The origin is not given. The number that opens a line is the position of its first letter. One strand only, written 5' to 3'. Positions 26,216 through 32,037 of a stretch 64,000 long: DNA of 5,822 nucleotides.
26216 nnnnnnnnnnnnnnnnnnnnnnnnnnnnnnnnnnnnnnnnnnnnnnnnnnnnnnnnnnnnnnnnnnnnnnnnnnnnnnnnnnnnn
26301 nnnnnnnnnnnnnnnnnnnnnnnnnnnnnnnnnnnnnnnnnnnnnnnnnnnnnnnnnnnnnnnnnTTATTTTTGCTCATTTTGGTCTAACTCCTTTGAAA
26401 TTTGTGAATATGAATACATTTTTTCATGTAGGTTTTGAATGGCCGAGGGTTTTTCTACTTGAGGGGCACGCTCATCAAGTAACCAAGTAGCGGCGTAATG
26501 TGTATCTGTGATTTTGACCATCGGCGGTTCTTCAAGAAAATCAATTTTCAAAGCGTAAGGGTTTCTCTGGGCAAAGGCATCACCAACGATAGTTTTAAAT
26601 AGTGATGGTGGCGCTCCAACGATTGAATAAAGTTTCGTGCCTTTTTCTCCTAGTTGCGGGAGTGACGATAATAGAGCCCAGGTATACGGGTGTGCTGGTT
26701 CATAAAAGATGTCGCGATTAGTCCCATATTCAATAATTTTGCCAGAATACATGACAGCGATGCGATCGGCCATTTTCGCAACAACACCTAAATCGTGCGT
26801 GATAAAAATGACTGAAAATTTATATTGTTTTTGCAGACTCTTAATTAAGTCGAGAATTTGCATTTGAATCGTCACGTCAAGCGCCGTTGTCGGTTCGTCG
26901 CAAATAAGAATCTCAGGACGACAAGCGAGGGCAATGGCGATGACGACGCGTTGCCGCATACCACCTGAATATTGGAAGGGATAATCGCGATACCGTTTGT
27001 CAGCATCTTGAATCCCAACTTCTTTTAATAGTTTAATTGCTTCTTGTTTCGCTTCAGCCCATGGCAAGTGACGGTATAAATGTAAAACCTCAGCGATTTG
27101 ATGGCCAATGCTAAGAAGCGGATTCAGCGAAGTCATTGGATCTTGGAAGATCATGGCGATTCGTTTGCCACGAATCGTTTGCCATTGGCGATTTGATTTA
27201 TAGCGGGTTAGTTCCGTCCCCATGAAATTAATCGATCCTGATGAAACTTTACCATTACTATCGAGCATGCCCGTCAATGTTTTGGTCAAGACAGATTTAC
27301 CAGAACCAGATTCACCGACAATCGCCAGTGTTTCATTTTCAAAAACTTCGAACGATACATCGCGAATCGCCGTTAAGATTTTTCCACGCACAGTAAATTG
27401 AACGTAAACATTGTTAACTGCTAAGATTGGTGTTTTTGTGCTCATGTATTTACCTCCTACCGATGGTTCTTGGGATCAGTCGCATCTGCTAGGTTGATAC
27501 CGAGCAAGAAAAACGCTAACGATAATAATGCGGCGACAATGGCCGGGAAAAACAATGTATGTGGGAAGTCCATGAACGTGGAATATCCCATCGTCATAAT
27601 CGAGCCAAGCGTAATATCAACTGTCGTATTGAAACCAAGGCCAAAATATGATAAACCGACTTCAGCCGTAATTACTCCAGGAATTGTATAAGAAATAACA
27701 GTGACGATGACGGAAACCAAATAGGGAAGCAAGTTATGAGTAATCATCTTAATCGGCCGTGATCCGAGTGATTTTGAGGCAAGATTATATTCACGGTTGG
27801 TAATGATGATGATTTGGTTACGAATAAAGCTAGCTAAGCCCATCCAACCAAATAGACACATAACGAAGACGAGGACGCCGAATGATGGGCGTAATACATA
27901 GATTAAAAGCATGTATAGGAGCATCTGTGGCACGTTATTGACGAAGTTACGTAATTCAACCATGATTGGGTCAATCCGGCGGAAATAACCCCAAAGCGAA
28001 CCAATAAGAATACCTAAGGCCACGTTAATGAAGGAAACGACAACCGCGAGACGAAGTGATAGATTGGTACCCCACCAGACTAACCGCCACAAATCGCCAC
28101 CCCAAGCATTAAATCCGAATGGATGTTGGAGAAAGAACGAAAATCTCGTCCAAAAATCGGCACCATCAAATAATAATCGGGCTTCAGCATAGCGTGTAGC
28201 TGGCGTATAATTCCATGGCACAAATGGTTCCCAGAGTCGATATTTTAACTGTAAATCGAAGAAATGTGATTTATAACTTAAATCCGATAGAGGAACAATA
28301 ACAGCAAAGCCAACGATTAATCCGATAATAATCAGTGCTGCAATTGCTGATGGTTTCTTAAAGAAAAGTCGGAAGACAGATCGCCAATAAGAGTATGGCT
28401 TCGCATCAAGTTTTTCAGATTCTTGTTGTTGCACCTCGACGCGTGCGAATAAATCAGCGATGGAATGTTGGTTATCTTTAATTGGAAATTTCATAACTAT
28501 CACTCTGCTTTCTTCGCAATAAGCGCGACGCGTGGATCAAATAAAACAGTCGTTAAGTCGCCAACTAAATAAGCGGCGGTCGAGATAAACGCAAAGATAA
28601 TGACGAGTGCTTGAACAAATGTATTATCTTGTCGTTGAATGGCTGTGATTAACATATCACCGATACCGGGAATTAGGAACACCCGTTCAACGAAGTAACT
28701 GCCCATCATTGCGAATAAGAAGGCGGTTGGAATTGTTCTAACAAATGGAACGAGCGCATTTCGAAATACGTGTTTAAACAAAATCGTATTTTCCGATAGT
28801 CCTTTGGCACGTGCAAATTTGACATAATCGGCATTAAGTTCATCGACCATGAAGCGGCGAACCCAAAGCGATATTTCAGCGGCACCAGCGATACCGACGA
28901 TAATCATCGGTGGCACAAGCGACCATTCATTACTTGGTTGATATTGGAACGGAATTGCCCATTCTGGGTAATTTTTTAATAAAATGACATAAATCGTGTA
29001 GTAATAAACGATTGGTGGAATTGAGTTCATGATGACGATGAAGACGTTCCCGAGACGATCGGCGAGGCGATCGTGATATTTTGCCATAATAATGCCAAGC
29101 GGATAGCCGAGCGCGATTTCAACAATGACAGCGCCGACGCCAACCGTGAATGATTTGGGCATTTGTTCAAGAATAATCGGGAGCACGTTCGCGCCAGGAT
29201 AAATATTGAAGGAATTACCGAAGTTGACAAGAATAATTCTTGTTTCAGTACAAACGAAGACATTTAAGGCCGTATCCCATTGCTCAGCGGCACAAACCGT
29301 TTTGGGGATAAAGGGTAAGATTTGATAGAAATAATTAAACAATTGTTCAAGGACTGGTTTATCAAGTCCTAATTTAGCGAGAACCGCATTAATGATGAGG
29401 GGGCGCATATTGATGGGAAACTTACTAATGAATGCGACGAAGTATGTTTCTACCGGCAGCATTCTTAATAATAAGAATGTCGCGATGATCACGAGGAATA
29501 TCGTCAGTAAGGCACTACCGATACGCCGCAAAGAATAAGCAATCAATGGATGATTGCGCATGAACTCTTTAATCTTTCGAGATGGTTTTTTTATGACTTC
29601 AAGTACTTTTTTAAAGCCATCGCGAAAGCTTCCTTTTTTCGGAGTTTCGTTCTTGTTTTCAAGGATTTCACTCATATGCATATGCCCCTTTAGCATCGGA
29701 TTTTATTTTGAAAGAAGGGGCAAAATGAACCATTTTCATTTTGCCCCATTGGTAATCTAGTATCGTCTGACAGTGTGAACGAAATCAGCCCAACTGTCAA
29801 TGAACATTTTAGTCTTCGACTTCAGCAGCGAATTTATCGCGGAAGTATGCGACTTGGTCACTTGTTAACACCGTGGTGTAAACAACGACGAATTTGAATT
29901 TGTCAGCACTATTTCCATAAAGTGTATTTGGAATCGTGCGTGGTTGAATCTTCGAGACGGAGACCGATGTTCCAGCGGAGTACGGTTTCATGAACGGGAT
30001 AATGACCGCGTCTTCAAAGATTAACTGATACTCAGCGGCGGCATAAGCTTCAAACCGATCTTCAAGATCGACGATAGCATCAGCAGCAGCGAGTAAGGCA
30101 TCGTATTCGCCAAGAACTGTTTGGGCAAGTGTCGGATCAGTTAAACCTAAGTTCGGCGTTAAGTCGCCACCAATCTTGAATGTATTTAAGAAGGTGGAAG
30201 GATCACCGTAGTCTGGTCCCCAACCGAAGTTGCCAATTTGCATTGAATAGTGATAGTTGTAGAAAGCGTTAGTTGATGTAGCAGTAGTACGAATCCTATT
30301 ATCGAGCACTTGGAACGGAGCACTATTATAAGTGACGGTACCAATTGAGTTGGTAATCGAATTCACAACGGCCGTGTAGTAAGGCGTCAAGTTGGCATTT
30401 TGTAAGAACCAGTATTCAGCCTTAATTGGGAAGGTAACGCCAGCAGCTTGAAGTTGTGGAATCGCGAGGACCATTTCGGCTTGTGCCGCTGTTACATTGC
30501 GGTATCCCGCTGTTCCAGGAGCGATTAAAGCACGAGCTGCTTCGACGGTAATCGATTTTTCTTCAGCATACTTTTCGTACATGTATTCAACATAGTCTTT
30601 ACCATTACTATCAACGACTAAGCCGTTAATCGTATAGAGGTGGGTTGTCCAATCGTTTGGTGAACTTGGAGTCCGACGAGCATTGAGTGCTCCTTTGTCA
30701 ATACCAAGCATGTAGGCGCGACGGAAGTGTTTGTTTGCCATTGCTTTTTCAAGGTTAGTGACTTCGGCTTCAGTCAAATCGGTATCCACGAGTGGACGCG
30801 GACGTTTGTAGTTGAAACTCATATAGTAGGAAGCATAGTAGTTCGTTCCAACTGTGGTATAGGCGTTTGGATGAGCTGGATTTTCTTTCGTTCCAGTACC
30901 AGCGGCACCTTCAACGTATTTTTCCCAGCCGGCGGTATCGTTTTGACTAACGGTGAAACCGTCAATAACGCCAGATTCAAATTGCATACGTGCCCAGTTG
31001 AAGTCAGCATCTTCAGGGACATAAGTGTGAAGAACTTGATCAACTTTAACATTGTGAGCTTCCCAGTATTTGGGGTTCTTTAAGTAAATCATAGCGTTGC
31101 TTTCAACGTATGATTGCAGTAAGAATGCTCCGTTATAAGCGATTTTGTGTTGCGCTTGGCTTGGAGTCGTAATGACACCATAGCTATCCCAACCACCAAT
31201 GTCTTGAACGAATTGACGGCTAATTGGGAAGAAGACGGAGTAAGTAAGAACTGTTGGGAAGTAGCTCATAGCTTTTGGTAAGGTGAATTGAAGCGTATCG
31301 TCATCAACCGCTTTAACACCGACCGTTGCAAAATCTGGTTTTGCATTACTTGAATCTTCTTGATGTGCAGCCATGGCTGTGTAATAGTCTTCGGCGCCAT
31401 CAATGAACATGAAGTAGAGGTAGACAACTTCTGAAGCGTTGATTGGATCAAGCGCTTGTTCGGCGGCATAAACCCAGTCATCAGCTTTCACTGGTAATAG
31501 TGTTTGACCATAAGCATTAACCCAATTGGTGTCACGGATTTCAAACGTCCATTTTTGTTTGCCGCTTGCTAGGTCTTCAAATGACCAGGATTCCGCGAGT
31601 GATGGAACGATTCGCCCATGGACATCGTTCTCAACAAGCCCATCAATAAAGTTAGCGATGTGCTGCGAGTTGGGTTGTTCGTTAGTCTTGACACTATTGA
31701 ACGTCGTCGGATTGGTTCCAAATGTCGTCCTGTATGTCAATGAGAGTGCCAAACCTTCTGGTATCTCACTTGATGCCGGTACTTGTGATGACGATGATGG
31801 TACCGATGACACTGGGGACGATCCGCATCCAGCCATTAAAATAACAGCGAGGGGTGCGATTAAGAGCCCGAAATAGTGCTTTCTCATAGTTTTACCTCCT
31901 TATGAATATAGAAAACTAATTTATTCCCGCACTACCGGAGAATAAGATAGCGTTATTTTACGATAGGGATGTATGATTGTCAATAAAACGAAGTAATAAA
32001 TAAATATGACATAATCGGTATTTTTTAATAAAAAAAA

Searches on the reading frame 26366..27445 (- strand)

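Call 35: search_protein_families(library=pfam, proteins=[window:26366-27445:-], max_evalue=0.000001)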
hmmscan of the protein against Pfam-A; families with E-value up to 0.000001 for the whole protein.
window:26366-27445:- (359 aa): 3 families
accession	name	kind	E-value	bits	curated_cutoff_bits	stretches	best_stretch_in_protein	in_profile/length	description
PF00005.33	ABC_tran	-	7.8e-33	114.4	25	1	28-187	2-137/137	ABC transporter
PF08352.17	oligo_HPY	-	6.7e-13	49.3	27.1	1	238-300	1-63/65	Oligopeptide/dipeptide transporter, C-terminal region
PF13304.12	AAA_21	-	1e-09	39.4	27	0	148-222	227-303/304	AAA domain, putative AbiEii toxin, Type IV TA system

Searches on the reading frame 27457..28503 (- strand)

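Call 35: search_protein_families(library=pfam, proteins=[window:27457-28503:-], max_evalue=0.000001)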
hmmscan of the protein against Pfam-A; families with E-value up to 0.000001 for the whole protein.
window:27457-28503:- (348 aa): 2 families
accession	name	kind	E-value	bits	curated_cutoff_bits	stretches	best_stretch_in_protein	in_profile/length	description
PF00528.27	BPD_transp_1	-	1.8e-18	67.3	26.4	1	164-345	1-181/184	Binding-protein-dependent transport system inner membrane component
PF12911.12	OppC_N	-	2.7e-07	30.8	23.9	1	38-72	1-35/53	N-terminal TM domain of oligopeptide transport permease C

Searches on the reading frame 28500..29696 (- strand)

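Call 35: search_protein_families(library=pfam, proteins=[window:28500-29696:-], max_evalue=0.000001)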
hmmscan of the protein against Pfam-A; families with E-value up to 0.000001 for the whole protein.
window:28500-29696:- (398 aa): 1 family
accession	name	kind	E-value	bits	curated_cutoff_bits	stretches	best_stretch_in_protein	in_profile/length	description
PF00528.27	BPD_transp_1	-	5.4e-34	118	26.4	1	197-390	1-182/184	Binding-protein-dependent transport system inner membrane component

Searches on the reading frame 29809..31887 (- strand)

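Call 34: search_protein_families(library=pfam, proteins=[window:29809-31887:-], max_evalue=0.000001)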
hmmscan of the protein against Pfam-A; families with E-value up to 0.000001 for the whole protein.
window:29809-31887:- (692 aa): 1 family
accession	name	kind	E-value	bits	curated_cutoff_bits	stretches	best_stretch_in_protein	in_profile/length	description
PF00496.27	SBP_bac_5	-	4.1e-28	99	32.4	1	93-572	2-362/368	Bacterial extracellular solute-binding proteins, family 5 Middle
